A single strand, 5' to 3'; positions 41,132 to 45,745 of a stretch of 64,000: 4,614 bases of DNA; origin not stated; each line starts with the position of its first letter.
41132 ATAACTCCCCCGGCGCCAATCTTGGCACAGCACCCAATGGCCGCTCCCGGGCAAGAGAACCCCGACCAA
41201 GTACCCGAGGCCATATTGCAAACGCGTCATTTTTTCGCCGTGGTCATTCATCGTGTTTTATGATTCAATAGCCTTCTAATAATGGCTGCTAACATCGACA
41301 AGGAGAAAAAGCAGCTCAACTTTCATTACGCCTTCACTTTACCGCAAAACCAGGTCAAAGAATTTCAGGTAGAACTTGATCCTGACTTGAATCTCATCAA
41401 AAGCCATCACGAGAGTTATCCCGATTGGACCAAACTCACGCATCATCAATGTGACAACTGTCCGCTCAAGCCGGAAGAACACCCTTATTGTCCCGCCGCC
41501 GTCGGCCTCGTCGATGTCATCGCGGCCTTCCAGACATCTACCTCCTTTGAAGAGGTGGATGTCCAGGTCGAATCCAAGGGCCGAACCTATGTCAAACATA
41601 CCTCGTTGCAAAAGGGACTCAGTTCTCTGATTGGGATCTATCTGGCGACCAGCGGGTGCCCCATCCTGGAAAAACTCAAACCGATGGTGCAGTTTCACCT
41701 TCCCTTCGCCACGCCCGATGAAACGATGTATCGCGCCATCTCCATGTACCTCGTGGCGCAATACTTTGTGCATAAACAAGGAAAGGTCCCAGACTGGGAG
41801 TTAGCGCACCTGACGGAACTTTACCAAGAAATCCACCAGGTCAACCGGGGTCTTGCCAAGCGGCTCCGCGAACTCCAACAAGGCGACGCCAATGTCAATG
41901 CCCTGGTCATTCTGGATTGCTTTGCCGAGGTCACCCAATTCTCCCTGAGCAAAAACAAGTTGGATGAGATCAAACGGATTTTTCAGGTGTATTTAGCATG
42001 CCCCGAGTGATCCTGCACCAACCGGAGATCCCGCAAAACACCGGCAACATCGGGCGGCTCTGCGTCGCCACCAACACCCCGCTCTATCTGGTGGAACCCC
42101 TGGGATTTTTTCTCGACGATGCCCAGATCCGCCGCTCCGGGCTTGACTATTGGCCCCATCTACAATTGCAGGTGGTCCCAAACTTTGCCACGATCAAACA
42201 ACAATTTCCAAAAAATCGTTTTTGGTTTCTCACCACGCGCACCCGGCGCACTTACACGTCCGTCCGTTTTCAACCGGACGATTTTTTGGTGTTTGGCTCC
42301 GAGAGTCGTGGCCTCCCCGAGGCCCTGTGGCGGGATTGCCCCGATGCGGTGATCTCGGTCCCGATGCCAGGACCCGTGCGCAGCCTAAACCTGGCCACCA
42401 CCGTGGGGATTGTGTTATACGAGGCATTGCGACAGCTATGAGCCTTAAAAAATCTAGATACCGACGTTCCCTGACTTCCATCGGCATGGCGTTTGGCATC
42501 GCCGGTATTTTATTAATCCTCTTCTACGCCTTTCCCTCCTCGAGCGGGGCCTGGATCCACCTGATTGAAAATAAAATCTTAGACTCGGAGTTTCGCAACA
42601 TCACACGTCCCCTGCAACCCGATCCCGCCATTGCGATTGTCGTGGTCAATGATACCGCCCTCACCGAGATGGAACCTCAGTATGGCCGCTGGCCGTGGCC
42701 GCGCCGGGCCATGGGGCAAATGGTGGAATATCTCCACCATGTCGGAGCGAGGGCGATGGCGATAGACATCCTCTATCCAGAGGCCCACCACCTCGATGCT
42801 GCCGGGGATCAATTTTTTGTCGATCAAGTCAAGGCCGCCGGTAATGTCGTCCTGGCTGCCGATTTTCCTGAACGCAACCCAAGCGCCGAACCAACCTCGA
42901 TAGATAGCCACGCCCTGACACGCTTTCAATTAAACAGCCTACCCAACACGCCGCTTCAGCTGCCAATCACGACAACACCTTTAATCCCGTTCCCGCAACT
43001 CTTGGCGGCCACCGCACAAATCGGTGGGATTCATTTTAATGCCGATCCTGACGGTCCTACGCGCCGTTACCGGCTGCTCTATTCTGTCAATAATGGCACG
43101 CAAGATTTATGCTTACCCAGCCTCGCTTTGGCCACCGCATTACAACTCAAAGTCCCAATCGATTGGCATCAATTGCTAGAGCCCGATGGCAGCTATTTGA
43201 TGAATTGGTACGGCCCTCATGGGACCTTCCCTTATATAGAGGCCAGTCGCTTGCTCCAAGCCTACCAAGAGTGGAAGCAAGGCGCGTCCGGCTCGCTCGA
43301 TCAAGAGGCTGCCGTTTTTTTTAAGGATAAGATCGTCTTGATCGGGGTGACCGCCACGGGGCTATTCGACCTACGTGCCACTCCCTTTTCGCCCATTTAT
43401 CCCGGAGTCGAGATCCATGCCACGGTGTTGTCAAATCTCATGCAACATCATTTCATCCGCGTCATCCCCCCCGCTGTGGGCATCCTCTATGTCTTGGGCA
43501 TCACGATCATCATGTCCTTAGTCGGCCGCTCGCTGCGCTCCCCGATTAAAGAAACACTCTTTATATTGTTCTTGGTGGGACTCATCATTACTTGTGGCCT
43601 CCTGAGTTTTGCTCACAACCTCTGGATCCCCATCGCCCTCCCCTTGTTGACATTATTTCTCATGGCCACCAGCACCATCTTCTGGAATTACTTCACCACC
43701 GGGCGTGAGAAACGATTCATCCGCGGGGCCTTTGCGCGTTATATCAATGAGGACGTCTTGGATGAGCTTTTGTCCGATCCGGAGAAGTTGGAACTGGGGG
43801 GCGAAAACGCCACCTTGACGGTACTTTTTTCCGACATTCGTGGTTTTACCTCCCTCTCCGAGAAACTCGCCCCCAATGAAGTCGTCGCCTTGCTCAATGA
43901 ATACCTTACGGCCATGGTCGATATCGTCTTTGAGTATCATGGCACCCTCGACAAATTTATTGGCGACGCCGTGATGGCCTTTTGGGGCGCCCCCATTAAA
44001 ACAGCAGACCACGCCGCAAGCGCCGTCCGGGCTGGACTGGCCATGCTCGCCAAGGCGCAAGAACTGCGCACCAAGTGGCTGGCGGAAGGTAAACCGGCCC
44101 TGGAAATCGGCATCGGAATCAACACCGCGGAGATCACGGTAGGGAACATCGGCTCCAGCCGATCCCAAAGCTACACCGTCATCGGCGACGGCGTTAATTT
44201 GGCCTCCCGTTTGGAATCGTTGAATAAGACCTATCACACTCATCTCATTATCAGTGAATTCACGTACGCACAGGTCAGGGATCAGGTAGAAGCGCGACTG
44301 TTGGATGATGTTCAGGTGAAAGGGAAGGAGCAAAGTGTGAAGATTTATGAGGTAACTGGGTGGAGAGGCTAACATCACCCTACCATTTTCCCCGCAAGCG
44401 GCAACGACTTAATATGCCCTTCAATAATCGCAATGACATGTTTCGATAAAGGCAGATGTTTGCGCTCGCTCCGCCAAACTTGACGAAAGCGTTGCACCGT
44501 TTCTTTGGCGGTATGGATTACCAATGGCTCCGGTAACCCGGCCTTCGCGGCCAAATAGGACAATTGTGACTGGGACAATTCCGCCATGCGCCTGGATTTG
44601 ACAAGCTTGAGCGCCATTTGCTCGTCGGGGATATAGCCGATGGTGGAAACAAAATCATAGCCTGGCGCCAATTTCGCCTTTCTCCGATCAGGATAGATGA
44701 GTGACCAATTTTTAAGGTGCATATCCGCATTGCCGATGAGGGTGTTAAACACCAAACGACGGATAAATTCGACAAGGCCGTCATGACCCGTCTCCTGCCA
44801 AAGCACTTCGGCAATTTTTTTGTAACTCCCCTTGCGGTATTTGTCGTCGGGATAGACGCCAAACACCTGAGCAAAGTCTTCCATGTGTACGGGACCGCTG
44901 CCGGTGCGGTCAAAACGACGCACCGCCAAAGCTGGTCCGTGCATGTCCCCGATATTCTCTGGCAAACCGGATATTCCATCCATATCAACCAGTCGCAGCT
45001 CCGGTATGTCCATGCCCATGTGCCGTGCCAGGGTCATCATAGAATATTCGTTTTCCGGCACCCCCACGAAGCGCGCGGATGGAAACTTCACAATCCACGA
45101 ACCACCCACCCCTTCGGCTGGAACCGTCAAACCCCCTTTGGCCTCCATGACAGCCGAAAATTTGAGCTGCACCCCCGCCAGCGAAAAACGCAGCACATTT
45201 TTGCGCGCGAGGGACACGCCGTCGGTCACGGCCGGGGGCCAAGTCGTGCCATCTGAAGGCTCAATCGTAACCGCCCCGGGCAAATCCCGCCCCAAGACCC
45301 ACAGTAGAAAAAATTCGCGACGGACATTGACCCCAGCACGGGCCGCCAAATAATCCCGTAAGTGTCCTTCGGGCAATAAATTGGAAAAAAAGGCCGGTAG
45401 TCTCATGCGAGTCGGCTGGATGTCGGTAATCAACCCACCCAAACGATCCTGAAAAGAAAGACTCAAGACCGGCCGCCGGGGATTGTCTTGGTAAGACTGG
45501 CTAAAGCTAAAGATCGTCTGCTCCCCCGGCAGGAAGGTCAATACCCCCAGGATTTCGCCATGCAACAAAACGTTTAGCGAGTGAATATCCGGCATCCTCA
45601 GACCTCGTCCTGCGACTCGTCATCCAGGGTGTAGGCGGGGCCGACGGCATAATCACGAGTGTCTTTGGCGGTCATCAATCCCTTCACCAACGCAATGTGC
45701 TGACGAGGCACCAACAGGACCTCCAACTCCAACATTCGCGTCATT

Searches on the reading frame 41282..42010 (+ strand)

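Call 8: search_protein_families(library=pfam, proteins=[window:41282-42010:+])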
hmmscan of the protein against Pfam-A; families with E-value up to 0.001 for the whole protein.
window:41282-42010:+ (242 aa): 1 family
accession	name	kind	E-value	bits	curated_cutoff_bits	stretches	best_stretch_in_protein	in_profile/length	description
PF21842.1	DUF6901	-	1.9e-83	279.7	27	1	15-235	2-222/222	Domain of unknown function (DUF6901)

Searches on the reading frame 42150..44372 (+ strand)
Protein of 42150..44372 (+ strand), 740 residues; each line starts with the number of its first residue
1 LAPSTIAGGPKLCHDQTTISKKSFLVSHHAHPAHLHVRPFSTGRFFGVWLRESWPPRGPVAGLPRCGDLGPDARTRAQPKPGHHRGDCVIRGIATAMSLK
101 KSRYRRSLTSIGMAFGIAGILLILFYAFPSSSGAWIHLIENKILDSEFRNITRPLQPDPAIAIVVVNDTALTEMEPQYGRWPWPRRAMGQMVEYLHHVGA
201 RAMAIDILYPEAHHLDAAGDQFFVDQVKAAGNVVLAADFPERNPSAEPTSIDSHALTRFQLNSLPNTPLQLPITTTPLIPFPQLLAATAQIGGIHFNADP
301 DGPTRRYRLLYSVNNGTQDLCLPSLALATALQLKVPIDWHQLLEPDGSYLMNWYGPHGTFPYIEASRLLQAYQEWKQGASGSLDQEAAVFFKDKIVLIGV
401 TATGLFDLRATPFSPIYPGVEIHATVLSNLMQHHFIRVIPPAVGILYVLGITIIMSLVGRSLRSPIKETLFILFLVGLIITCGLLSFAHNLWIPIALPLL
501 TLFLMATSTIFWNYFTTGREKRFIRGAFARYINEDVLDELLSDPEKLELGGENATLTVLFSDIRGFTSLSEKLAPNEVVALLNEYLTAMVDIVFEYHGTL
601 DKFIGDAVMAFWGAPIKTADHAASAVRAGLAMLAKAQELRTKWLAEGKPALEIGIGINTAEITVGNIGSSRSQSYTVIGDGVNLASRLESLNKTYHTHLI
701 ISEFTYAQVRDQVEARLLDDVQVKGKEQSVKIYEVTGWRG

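Call 8: search_protein_families(library=pfam, proteins=[window:42150-44372:+])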
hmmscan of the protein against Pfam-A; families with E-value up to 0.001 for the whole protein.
window:42150-44372:+ (740 aa): 2 families
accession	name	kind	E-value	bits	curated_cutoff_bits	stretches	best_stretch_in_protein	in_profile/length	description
PF05226.16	CHASE2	-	2.2e-50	172.1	26.3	1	125-455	9-255/257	CHASE2 domain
PF00211.25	Guanylate_cyc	-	1.2e-25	90.7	21.9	1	555-733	8-179/183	Adenylate and Guanylate cyclase catalytic domain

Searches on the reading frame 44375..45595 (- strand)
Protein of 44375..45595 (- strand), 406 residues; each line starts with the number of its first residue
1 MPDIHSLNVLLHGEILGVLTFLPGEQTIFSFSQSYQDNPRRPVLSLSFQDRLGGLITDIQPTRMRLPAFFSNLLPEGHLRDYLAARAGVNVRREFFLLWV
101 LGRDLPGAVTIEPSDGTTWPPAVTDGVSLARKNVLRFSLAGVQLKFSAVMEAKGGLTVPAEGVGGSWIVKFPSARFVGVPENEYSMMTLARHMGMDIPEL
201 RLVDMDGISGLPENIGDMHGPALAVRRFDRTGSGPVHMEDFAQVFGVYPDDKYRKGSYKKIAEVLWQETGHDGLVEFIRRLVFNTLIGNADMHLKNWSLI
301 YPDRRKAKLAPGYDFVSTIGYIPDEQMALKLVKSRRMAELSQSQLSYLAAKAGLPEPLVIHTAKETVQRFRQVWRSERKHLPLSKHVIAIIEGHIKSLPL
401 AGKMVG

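Call 8: search_protein_families(library=pfam, proteins=[window:44375-45595:-])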
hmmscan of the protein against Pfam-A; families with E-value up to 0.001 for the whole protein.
window:44375-45595:- (406 aa): 2 families
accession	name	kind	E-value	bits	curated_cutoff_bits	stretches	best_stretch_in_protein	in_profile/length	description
PF07804.18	HipA_C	-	4.9e-50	170.6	30.5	1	137-374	1-213/213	HipA-like C-terminal domain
PF13657.11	Couple_hipA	-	2.8e-21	76.3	22.5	1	7-111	1-98/99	HipA N-terminal domain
